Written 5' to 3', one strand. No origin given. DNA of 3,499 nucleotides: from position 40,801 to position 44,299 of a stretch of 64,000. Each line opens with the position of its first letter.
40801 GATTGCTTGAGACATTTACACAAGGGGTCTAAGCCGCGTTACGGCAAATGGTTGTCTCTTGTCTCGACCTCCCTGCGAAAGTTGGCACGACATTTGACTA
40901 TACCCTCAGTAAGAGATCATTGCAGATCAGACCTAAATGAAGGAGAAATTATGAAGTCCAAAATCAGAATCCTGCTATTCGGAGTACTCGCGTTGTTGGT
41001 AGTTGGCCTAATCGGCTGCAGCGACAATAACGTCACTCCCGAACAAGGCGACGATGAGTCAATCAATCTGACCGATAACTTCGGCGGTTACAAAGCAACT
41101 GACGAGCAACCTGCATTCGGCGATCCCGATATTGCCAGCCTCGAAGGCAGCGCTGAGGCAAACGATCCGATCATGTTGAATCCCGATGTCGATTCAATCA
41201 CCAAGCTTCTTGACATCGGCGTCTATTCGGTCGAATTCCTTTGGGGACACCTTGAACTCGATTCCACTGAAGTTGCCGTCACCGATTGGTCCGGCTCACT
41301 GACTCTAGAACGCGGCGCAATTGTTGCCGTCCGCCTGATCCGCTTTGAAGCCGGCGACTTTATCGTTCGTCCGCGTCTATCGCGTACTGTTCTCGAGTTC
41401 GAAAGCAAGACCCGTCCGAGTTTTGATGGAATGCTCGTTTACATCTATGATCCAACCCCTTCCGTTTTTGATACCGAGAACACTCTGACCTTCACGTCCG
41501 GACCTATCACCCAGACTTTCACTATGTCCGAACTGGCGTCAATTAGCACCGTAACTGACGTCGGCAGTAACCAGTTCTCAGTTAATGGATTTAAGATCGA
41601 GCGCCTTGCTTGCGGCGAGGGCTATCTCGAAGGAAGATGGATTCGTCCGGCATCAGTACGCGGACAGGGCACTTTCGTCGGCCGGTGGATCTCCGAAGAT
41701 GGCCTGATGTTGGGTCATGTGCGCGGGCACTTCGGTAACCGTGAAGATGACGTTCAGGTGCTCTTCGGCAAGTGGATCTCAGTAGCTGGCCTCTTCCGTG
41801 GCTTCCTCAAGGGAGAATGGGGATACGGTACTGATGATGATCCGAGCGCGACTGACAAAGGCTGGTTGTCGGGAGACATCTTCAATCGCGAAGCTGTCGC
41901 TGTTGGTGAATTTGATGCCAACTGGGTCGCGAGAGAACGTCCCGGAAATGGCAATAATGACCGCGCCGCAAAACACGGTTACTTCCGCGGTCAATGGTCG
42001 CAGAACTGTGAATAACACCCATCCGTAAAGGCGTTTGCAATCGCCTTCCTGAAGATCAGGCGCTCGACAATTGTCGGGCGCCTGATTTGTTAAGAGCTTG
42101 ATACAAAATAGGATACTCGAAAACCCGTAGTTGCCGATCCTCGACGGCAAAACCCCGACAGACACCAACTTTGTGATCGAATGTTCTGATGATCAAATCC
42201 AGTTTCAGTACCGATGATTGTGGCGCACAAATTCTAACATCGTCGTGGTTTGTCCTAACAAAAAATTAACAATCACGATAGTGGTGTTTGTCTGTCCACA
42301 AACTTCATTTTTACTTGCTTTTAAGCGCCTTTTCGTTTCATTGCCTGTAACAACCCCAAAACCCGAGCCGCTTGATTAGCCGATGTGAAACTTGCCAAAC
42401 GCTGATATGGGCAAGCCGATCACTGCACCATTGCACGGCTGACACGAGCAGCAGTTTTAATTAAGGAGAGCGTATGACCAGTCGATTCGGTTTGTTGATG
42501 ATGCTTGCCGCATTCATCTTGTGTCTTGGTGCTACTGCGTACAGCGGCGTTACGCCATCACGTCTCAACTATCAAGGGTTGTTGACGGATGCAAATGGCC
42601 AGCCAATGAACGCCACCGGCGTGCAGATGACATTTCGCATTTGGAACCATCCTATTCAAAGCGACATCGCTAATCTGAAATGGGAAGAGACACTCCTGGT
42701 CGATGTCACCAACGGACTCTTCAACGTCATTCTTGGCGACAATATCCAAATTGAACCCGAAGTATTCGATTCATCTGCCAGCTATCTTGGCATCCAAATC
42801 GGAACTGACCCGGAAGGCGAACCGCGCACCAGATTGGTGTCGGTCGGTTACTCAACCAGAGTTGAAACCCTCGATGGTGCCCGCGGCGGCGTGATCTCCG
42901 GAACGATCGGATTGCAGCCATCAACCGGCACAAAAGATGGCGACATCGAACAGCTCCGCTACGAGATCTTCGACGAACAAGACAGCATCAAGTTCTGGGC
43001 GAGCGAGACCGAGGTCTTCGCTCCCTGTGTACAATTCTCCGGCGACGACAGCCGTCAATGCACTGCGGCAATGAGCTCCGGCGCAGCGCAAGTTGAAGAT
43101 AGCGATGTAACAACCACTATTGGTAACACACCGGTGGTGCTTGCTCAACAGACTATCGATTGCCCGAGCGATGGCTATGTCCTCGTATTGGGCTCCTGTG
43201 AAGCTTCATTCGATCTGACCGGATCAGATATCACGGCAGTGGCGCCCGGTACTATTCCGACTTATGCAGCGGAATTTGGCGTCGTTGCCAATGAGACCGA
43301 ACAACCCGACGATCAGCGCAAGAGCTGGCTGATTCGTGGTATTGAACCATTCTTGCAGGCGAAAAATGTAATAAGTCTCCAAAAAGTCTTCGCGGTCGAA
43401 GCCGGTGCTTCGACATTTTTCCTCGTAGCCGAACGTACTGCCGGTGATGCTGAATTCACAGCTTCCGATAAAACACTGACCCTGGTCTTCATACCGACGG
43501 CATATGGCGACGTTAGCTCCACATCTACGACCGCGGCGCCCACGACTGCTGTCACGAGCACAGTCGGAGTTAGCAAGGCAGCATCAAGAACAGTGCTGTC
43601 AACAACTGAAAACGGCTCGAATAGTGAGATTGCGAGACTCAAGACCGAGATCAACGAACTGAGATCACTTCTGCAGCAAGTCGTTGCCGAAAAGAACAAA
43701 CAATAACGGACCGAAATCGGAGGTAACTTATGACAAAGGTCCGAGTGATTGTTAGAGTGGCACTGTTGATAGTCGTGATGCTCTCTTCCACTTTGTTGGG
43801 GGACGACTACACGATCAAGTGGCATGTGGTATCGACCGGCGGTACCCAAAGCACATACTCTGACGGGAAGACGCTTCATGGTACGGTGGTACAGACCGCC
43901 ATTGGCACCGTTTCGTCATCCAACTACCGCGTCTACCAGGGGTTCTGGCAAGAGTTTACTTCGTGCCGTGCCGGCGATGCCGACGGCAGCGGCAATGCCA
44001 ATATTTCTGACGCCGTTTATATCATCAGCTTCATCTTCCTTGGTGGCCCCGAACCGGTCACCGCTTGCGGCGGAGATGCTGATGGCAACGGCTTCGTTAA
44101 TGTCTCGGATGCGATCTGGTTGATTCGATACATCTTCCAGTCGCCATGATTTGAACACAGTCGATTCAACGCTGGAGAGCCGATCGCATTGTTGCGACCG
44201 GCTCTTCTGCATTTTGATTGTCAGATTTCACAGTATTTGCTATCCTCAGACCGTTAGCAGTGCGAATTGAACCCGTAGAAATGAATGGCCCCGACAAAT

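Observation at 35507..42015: Candidate uncharacterised sigma-54-controlled envelope module: kinase + NtrC-type activator + 4x72-aa helical-repeat protein + abutting beta-barrel + divergent repeat lipoprotein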

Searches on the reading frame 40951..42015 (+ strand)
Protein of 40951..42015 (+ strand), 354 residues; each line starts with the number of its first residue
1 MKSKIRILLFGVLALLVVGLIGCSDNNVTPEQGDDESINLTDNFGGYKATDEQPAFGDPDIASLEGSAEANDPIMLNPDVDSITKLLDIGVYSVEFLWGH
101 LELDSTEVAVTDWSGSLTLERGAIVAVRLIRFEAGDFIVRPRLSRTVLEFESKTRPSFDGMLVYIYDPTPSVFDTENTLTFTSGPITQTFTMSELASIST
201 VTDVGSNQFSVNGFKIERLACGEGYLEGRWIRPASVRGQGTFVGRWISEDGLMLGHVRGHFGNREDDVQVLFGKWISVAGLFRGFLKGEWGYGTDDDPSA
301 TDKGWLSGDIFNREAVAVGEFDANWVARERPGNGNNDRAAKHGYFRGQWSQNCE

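Call 3: search_protein_families(library=pfam, proteins=[window:40951-42015:+], max_evalue=1)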
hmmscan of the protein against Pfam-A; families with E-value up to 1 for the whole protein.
window:40951-42015:+ (354 aa): 0 families

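Call 4: search_protein_families(library=ncbifam, proteins=[window:40951-42015:+], max_evalue=1)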
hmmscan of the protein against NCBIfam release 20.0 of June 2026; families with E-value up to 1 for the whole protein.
window:40951-42015:+ (354 aa): 0 families

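Call 15: search_solved_structures(query=window:40951-42015:+, max_evalue=1)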
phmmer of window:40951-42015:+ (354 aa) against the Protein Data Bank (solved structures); distinct sequences matched with E-value up to 1: 0.

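Call 20: find_homologous_proteins(query=window:40951-42015:+, max_evalue=0.001)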
Query window:40951-42015:+ (354 aa): 60 proteins with E <= 0.001 among 6052 candidates.
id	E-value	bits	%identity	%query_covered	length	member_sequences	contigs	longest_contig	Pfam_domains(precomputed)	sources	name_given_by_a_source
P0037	1.8e-239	812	100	100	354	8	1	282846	-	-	-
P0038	3.1e-183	627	75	100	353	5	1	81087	-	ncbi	-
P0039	2.5e-173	594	70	100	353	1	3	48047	-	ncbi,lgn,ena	ncbi:MAG: hypothetical protein WBP29_04920 [Candidatus Zixiibacteriota bacterium]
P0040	3.9e-172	591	71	100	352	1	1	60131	-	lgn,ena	-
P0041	2.2e-154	532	63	99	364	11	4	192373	-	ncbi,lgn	-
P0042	1.0e-148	514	63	94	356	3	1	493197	-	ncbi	-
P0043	2.0e-140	486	59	94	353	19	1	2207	-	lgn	-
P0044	8.9e-136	471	58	100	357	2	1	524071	-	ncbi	-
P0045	6.6e-117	409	53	100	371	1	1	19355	-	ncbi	-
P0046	1.1e-113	398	53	94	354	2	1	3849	-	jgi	jgi:hypothetical protein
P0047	1.1e-112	395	52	98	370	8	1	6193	-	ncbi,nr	ncbi:MAG: hypothetical protein NT028_14715 [candidate division Zixibacteria bacterium]|nr:hypothetic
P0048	1.7e-108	381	53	94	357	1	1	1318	-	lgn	-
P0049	7.0e-108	379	50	98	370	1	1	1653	-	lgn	-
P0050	2.0e-107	378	51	100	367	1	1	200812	-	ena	-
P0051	7.1e-106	373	52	95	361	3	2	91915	-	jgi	jgi:hypothetical protein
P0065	2.2e-66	243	38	94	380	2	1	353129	-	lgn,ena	-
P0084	1.7e-44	171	35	100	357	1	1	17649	-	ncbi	-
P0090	1.4e-41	161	34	93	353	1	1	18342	-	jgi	-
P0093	5.8e-36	143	32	96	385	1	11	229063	-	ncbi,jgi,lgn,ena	-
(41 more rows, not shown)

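Call 21: find_encoding_contigs(protein=P0093, flank=9000, max_places=1)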
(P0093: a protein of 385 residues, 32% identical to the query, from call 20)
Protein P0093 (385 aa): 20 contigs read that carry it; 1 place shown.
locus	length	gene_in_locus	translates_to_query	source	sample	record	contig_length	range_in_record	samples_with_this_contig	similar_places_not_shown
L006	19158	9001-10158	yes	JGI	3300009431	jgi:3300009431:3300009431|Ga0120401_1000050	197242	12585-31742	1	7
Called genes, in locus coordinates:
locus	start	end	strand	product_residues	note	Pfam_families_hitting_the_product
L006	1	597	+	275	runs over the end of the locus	PF00929:RNase_T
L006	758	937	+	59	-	-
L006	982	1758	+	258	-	-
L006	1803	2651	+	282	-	-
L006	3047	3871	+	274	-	PF00512:HisKA (weak)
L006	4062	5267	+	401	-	PF02518:HATPase_c, PF00072:Response_reg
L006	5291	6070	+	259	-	-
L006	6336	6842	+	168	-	PF01475:FUR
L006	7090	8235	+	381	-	PF01168:Ala_racemase_N, PF00842:Ala_racemase_C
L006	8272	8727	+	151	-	PF05099:TerB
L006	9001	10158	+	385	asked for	-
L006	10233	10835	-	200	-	-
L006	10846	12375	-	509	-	PF16980:CitMHS_2, PF03600:CitMHS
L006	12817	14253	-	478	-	PF00072:Response_reg, PF00158:Sigma54_activat, PF14532:Sigma54_activ_2, PF01078:Mg_chelatase (faint), PF07728:AAA_5, PF25601:AAA_lid_14, PF02954:HTH_8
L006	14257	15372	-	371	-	PF00512:HisKA, PF13581:HATPase_c_2, PF02518:HATPase_c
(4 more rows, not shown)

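Call 22: find_encoding_contigs(protein=P0065, flank=9000, max_places=1)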
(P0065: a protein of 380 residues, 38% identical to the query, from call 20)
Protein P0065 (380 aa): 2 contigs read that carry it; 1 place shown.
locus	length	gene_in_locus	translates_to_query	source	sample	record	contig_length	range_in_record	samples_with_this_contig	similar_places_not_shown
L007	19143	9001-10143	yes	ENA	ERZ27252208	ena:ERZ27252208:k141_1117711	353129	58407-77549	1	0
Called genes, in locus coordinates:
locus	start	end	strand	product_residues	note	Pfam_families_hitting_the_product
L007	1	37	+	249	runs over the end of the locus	PF05708:Peptidase_C92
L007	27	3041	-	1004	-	PF00082:Peptidase_S8, PF18962:Por_Secre_tail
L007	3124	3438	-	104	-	PF01906:YbjQ_1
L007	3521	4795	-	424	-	-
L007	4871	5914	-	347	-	-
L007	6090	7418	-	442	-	PF00072:Response_reg, PF00158:Sigma54_activat, PF00493:MCM (weak), PF14532:Sigma54_activ_2, PF00004:AAA (weak), PF07728:AAA_5, PF25601:AAA_lid_14, PF02954:HTH_8, +2 more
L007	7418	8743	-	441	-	PF00512:HisKA, PF02518:HATPase_c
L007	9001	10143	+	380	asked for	-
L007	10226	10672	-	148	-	-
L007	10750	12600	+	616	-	PF00027:cNMP_binding, PF00206:Lyase_1, PF10415:FumaraseC_C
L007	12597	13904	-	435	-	PF01595:CNNM, PF00571:CBS (weak), PF03471:CorC_HlyC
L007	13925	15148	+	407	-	PF02690:Na_Pi_cotrans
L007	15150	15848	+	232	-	PF01895:PhoU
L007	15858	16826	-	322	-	PF03741:TerC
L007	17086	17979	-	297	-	PF00656:Peptidase_C14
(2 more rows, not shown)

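Call 44: predict_structure(alignment_id=A5)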
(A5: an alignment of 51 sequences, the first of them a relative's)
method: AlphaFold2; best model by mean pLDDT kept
length: 354 residues; sequences in the alignment: 51
mean_pLDDT: 87.0   pTM: 0.63
mean pLDDT of the five models: 87.0, 85.3, 85.1, 84.6, 84.1
residues with pLDDT >= 90: 207; 70-90: 109; 50-70: 25; < 50: 13
segments of 3 or more residues with pLDDT < 50: 24-34
pLDDT, mean of each block of 10 residues (from residue 1): 82 84 46 62 93 86 77 91 88 94 80 96 94 91 96 88 90 88 97 95 94 81 91 81 91 90 94 91 95 86 94 96 90 60 93 81
secondary structure, 60 per line:
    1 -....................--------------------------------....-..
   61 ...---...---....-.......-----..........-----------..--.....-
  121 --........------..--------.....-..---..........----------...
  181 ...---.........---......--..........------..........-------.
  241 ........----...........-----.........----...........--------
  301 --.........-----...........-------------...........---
elements in order: H2-21 H54-57 H59-63 E67-69 H73-76 H78-84 E90-99 E115-119 E123-130 E147-151 E158-167 E178-183 E187-191 H192-195 E199-204 E207-216 E223-232 E240-248 E253-263 E269-277 E282-292 E303-311 E317-327 E341-351
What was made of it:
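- On Slam / type XI secretion: The model shows 8 C-terminal strands (call 44).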

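Call 48: fold_search(model_id=the predicted structure, library=pdb)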
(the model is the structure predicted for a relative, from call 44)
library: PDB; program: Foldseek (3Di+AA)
matches with E <= 10: 674; with E <= 0.001: 0
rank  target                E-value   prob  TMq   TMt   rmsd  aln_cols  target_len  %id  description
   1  7x7z_B                3.8e-03  0.99  0.22  0.44   7.4       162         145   13  The crystal structure of 2+2/4+2 cyclase PloI4 (released 2023-02-08)
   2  7x7z_D                6.9e-03  0.99  0.22  0.43   6.8       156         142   14  The crystal structure of 2+2/4+2 cyclase PloI4 (released 2023-02-08)
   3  6kxu_A                1.3e-02  0.44  0.20  0.14  19.2       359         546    9  BON1 (released 2020-09-16)
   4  7x86_C                1.4e-02  0.98  0.22  0.44   6.5       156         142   15  The crystal structure of PloI4-F124L in complex with endo-4+2 adduct (released 2023-02-08)
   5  6ewp_A                1.5e-02  0.07  0.06  0.11  25.2       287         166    7  Mus musculus CEP120 third C2 domain (C2C) (released 2018-05-02)
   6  6z34                  1.8e-02  0.10  0.12  0.12  25.2       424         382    7  CymD monoaromatic hydrocarbon channel (released 2020-11-04)
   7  7x81_B                2.0e-02  0.96  0.22  0.43   6.6       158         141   15  The crystal structure of PloI4-C16M/D46A/I137V in complex with exo-2+2 adduct (released 2023-02-08)
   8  6kxk_H                2.2e-02  0.38  0.21  0.15  20.1       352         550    8  BON1 (released 2020-09-16)
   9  8ah9                  2.3e-02  0.97  0.20  0.52   8.6       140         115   12  De novo retro-aldolase RAbetaB-16.1 (released 2023-08-16)
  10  9rpw_D                2.7e-02  0.13  0.13  0.09  20.0       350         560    8  Cryo-EM structure of Shigella flexneri LptDE dimer: closed-state unbound and open-state bound by Oekolampad phage RBP (released 2025-12-10)
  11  7x81_A                3.5e-02  0.92  0.21  0.42   6.4       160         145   13  The crystal structure of PloI4-C16M/D46A/I137V in complex with exo-2+2 adduct (released 2023-02-08)
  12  7x80_B                3.7e-02  0.91  0.22  0.43   6.8       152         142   14  The crystal structure of PloI4-C16M/D46A/I137V (released 2023-02-08)
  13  1t1l_A                4.4e-02  0.06  0.11  0.10  25.8       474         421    8  Crystal structure of the long-chain fatty acid transporter FadL (released 2004-06-15)
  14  8frt                  4.6e-02  0.12  0.14  0.13  20.1       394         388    7  X-ray crystal structure of the N-terminal region from HCMV US11 binding to HLA-A*02:01 (released 2024-03-27)
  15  3dwn_A                4.6e-02  0.06  0.10  0.09  24.5       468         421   10  Crystal structure of the long-chain fatty acid transporter FadL mutant A77E/S100R (released 2008-12-16)
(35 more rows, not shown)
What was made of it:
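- The lipoprotein is predicted to end in an 8-strand beta domain (calls 44, 48).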

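Call 52: search_solved_structures(query=A5, max_evalue=10)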
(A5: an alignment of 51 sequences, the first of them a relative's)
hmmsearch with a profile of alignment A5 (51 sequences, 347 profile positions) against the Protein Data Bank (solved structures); distinct sequences matched with E-value up to 10: 6.
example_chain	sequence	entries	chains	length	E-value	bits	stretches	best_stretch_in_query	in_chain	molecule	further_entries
6taf_A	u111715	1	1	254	0.029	16.6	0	4-36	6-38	SLT domain-containing protein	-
6ta9_A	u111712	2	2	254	0.029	16.6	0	4-36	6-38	SLT domain-containing protein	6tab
6tad_A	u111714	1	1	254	0.03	16.6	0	4-36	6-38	SLT domain-containing protein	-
2cjr_A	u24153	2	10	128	0.74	12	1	24-68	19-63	NUCLEOCAPSID PROTEIN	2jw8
7ilm_A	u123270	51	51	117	1.1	11.4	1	24-68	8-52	Nucleoprotein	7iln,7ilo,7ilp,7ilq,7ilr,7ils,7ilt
9kur_A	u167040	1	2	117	1.3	11.2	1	24-68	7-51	Nucleoprotein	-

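Call 67: find_encoding_contigs(protein=P0084, flank=8000, max_places=1)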
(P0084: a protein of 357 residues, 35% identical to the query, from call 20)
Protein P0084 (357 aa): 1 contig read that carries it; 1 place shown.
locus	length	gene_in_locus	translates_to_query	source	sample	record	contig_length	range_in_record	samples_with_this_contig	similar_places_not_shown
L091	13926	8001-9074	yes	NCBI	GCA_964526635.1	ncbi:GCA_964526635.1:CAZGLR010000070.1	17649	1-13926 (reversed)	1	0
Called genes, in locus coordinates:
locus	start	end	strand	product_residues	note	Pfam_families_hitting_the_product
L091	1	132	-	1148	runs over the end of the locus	PF22590:Cas3-like_C_2 (faint), PF17757:UvrB_inter, PF02559:CarD_TRCF_RID, PF00270:DEAD, PF04851:ResIII, PF00271:Helicase_C, PF03461:TRCF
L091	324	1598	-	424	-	PF21544:PorZ_N_b_propeller (faint), PF07494:Reg_prop (faint)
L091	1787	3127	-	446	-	PF01546:Peptidase_M20, PF07687:M20_dimer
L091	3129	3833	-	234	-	PF04493:Endonuclease_5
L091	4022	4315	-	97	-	-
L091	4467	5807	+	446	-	PF02878:PGM_PMM_I, PF02879:PGM_PMM_II, PF02880:PGM_PMM_III, PF00408:PGM_PMM_IV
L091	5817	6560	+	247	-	PF00072:Response_reg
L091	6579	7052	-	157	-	-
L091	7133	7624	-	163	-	PF02915:Rubrerythrin, PF09537:DUF2383 (faint), PF13668:Ferritin_2 (weak), PF03405:FA_desaturase_2 (faint)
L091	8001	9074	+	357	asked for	-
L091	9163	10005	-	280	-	PF13181:TPR_8 (faint), PF13371:TPR_9 (faint), PF13428:TPR_14 (faint), PF13432:TPR_16 (faint), PF14559:TPR_19 (faint), PF07719:TPR_2 (faint), PF13174:TPR_6 (faint), PF13431:TPR_17 (faint)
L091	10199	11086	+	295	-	PF02481:DNA_processg_A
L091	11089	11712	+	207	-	PF01205:Impact_N, PF09186:DUF1949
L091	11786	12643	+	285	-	PF00294:PfkB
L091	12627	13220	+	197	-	PF01569:PAP2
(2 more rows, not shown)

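Call 68: find_encoding_contigs(protein=P0090, flank=8000, max_places=1)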
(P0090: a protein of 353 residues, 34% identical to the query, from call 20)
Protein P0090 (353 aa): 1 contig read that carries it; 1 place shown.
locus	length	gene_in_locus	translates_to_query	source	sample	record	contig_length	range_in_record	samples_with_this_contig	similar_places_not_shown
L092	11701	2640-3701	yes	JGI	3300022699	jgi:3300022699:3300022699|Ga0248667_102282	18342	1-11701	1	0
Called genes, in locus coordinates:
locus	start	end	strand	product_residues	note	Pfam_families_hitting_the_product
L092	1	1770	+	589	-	?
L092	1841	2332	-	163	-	PF02915:Rubrerythrin, PF13668:Ferritin_2 (weak)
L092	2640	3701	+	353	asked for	-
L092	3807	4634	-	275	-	PF24575:TPR_Slam (faint), PF12569:NatA_aux_su (faint), PF13428:TPR_14 (faint), PF13432:TPR_16 (faint), PF07719:TPR_2 (faint), PF12895:ANAPC3 (faint), PF13424:TPR_12 (faint), PF14559:TPR_19 (weak), +5 more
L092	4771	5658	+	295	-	PF02481:DNA_processg_A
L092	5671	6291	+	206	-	PF01205:Impact_N, PF09186:DUF1949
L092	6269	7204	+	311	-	PF00294:PfkB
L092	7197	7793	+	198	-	PF14378:PAP2_3 (faint), PF01569:PAP2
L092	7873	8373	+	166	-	PF01661:Macro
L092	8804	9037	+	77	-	-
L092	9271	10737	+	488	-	PF04055:Radical_SAM, PF13186:SPASM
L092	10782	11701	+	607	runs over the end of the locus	PF00664:ABC_membrane, PF00005:ABC_tran, PF13304:AAA_21 (faint)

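Call 71: search_protein_families(library=padloc, proteins=[window:40951-42015:+], max_evalue=0.01)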
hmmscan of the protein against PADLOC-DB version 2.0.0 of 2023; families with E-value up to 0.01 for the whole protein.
window:40951-42015:+ (354 aa): 0 families

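Call 92: search_protein_families(library=pfam, alignment_id=A5, max_evalue=0.05)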
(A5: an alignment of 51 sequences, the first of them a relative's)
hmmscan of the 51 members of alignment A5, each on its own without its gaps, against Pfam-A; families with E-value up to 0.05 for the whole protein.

A. member 1, P0037 (354 aa): 0 families

B. families by the number of members that match (of 51 scanned): 2 families
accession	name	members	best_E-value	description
PF22807.2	TrAA12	2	0.016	TrAA12-like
PF02402.22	Lysis_col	1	0.013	Lysis protein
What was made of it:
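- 40951..42015 (+): Lipoprotein, 354 aa. It has the lipobox LIG|C, a short linker, the conserved motif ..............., a beta-sandwich-like domain at about 90-216, and a C-terminal 8-strand beta domain at about 223-351. The C-terminal domain is built from G-x-F-x-G-x-W hairpin repeats of about 29 aa. No Pfam hit in any of 51 members (call 92).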

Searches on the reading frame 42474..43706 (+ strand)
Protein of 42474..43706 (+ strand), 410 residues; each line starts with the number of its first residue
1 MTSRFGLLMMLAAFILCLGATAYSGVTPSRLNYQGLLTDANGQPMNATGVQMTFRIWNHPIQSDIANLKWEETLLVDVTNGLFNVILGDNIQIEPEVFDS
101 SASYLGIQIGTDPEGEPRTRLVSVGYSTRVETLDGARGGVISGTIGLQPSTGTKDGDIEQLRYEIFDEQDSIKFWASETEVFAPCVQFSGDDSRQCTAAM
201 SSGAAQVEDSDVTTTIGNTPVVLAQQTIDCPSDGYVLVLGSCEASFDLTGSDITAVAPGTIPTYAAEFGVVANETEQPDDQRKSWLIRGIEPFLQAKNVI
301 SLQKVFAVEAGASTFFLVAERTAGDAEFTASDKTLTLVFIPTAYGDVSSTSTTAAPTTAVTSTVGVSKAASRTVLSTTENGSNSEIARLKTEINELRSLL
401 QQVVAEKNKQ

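Call 3: search_protein_families(library=pfam, proteins=[window:42474-43706:+], max_evalue=1)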
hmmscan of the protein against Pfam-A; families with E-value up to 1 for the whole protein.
window:42474-43706:+ (410 aa): 0 families

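Call 4: search_protein_families(library=ncbifam, proteins=[window:42474-43706:+], max_evalue=1)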
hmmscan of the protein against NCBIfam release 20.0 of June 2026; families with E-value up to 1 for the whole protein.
window:42474-43706:+ (410 aa): 1 family
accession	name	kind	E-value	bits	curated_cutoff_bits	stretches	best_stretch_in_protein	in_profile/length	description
NF053851.1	Bdello_MAT_N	subfamily_domain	3.8e-07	30.1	60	1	18-92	5-77/162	mosaic adhesive trimer family chimeric fiber protein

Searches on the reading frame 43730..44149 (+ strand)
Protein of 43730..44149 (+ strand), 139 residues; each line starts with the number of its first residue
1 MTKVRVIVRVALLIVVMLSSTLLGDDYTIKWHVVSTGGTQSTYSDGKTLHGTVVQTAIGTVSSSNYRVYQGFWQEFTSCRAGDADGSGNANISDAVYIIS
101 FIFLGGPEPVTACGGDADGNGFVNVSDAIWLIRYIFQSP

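Call 3: search_protein_families(library=pfam, proteins=[window:43730-44149:+], max_evalue=1)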
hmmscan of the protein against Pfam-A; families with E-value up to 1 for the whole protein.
window:43730-44149:+ (139 aa): 1 family
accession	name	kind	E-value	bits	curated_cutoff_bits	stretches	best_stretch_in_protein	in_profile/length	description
PF00404.24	Dockerin_1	-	3.3e-05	24.4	22.9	1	81-135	1-56/57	Dockerin type I domain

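Call 4: search_protein_families(library=ncbifam, proteins=[window:43730-44149:+], max_evalue=1)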
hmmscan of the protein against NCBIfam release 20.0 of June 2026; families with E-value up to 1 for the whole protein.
window:43730-44149:+ (139 aa): 2 families
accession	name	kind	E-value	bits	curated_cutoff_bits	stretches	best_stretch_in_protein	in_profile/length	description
NF007636.0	PRK10301.1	equivalog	0.042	13.7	129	1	14-40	88-114/124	CopC domain-containing protein YobA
NF033814.1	copper_CopC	equivalog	0.07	13.5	95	1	14-39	71-96/107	copper homeostasis periplasmic binding protein CopC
